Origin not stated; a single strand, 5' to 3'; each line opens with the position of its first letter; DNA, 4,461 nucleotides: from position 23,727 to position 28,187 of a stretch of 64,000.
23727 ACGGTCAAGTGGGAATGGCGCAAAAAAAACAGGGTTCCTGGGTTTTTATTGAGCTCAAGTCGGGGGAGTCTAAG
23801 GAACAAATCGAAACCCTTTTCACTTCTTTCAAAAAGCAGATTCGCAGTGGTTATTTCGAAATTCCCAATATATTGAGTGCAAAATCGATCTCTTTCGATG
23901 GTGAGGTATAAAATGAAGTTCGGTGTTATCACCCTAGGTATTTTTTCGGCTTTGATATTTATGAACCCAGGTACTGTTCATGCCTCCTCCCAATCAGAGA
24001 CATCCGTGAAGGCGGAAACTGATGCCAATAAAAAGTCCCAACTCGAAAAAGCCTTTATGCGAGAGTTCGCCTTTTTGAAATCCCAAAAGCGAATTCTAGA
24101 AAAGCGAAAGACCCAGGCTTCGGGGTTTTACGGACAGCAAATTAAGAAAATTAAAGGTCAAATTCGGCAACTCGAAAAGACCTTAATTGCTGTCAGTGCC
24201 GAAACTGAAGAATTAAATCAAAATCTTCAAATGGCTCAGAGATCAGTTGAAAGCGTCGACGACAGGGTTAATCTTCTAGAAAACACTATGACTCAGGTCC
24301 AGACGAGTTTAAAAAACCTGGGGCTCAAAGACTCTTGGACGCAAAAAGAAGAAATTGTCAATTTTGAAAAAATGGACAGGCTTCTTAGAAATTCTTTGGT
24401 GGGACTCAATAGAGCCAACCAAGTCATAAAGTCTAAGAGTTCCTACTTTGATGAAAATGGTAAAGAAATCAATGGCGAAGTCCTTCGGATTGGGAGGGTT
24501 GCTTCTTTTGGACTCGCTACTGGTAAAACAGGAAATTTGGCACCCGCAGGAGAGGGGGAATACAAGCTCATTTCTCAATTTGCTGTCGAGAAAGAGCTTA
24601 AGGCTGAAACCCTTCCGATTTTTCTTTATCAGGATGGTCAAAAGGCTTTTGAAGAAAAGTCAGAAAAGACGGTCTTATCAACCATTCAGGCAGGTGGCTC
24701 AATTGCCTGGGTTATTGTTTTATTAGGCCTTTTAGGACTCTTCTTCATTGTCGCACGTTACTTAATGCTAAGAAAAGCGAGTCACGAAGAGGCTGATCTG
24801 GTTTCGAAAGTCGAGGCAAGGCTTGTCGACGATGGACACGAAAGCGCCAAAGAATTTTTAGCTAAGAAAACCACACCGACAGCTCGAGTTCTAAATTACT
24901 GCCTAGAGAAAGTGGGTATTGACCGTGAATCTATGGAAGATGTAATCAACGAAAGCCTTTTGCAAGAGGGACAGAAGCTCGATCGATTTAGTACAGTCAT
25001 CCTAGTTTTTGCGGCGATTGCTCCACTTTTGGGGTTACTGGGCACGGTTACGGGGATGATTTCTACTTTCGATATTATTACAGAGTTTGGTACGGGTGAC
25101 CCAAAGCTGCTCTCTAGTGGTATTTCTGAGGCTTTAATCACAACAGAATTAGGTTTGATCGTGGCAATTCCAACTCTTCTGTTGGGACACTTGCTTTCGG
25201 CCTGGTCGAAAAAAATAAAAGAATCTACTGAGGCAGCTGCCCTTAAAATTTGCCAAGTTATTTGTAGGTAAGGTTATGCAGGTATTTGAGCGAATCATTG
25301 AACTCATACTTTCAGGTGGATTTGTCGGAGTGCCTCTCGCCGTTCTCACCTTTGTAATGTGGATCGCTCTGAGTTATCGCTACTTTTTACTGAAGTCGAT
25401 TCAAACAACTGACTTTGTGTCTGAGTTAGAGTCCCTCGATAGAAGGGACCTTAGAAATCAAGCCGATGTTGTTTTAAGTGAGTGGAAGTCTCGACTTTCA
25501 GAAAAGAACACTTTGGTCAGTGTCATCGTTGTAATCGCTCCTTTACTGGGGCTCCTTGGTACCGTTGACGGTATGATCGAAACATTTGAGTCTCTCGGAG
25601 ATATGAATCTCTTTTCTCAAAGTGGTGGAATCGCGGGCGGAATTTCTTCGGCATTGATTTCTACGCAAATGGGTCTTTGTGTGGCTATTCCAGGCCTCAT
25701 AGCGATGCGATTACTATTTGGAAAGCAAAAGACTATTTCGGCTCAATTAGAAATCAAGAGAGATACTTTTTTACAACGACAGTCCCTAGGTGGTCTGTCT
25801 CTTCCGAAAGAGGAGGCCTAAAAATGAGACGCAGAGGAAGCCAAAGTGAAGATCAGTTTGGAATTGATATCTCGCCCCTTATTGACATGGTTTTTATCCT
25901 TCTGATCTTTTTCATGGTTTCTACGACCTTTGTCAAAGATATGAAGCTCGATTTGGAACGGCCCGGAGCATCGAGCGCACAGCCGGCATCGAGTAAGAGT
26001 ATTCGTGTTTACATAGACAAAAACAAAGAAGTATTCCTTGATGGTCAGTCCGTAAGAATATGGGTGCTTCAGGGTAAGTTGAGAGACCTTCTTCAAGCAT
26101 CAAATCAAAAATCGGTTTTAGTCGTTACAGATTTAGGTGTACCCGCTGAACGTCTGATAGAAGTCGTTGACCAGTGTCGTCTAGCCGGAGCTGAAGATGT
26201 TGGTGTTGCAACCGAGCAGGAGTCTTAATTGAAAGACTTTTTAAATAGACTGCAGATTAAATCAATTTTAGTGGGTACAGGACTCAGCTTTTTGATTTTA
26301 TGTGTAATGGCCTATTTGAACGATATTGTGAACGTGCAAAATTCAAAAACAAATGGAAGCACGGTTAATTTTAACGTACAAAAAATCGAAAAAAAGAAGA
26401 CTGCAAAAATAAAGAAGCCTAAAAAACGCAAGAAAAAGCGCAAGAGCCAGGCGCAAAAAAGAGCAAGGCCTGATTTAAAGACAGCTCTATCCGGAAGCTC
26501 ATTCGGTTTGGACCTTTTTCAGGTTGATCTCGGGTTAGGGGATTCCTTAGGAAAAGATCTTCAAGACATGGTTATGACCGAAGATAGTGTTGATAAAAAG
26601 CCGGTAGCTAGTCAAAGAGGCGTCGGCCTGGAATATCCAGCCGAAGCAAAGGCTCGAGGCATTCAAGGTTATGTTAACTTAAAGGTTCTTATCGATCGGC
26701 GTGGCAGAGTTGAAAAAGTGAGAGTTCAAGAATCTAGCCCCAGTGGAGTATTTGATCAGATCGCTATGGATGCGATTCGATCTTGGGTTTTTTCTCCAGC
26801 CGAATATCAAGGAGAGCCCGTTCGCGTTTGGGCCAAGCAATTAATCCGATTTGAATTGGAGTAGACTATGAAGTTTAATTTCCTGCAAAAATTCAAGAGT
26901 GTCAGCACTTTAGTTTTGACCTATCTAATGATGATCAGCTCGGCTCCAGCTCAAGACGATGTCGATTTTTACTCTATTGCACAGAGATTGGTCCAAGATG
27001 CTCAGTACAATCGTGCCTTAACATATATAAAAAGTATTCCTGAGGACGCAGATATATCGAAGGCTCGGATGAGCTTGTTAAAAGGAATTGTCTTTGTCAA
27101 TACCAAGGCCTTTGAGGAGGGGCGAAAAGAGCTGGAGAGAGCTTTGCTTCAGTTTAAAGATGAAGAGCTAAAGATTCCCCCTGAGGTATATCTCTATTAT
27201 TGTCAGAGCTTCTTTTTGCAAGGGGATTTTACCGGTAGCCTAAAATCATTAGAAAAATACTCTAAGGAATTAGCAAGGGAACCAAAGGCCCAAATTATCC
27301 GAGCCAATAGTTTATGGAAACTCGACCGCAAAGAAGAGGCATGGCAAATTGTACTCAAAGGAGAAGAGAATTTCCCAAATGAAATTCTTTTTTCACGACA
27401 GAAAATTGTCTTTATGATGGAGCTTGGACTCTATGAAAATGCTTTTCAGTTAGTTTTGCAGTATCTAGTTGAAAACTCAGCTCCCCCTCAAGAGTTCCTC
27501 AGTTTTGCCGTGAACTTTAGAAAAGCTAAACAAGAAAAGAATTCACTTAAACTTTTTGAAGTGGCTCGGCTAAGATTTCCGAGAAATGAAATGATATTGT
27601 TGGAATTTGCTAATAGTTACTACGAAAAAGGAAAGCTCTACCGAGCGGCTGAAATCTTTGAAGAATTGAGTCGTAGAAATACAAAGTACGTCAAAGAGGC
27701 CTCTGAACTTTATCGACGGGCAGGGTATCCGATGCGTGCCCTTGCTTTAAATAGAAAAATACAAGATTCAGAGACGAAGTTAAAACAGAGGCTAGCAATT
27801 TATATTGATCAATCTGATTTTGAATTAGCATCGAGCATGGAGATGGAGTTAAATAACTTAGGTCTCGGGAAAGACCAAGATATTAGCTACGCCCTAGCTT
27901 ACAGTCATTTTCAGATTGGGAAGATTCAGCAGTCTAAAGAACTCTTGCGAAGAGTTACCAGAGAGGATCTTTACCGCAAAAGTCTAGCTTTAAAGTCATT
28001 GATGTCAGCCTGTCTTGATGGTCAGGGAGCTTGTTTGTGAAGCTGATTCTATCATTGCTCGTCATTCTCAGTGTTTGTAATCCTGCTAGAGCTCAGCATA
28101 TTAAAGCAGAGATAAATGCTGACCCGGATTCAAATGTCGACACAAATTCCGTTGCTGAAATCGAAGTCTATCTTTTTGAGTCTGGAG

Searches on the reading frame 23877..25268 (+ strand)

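Call 65: search_protein_families(library=pfam, proteins=[window:23877-25268:+], max_evalue=0.001)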
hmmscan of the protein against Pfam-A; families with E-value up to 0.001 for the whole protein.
window:23877-25268:+ (464 aa): 1 family
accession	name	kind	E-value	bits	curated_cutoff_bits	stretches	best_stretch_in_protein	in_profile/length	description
PF01618.21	MotA_ExbB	-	2.2e-27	95.8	22.9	1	334-451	5-125/127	MotA/TolQ/ExbB proton channel family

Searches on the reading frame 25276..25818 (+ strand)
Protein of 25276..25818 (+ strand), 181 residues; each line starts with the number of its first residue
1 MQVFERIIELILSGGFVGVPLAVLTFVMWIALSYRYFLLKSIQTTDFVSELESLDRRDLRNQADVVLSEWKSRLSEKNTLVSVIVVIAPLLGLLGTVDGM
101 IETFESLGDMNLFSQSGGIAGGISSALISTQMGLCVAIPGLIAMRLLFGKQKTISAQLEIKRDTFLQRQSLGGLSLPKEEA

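Call 65: search_protein_families(library=pfam, proteins=[window:25276-25818:+], max_evalue=0.001)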
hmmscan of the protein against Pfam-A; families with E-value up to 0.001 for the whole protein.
window:25276-25818:+ (181 aa): 1 family
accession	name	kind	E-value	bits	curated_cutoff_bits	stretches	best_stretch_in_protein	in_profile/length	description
PF01618.21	MotA_ExbB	-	3.1e-24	85.6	22.9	1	51-159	19-126/127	MotA/TolQ/ExbB proton channel family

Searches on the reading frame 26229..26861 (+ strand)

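Call 65: search_protein_families(library=pfam, proteins=[window:26229-26861:+], max_evalue=0.001)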
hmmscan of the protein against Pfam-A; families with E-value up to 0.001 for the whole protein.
window:26229-26861:+ (211 aa): 1 family
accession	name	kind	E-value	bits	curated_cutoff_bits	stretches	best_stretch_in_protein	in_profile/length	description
PF03544.19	TonB_C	-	1.3e-22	80.5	24.6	1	134-210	3-79/79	Gram-negative bacterial TonB protein C-terminal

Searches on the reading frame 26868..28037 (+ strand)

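Call 65: search_protein_families(library=pfam, proteins=[window:26868-28037:+], max_evalue=0.001)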
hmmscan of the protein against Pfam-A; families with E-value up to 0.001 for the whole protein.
window:26868-28037:+ (390 aa): 6 families
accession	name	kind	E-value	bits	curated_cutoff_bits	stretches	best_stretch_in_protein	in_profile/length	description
PF12895.13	ANAPC3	-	2e-12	47.6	27.2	0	108-162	26-79/82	Anaphase-promoting complex, cyclosome, subunit 3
PF14559.12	TPR_19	-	6.4e-10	39.7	25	0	222-280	6-63/68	Tetratricopeptide repeat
PF13432.12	TPR_16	-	2.7e-08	34.5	32.7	0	245-284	1-36/65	Tetratricopeptide repeat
PF13428.12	TPR_14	-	1.5e-05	25.7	23.5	0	139-174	1-36/44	Tetratricopeptide repeat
PF07719.23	TPR_2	-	0.00013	22.2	27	0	341-365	5-29/34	Tetratricopeptide repeat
PF13174.12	TPR_6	-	0.00031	21.6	26.3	0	341-365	4-28/33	Tetratricopeptide repeat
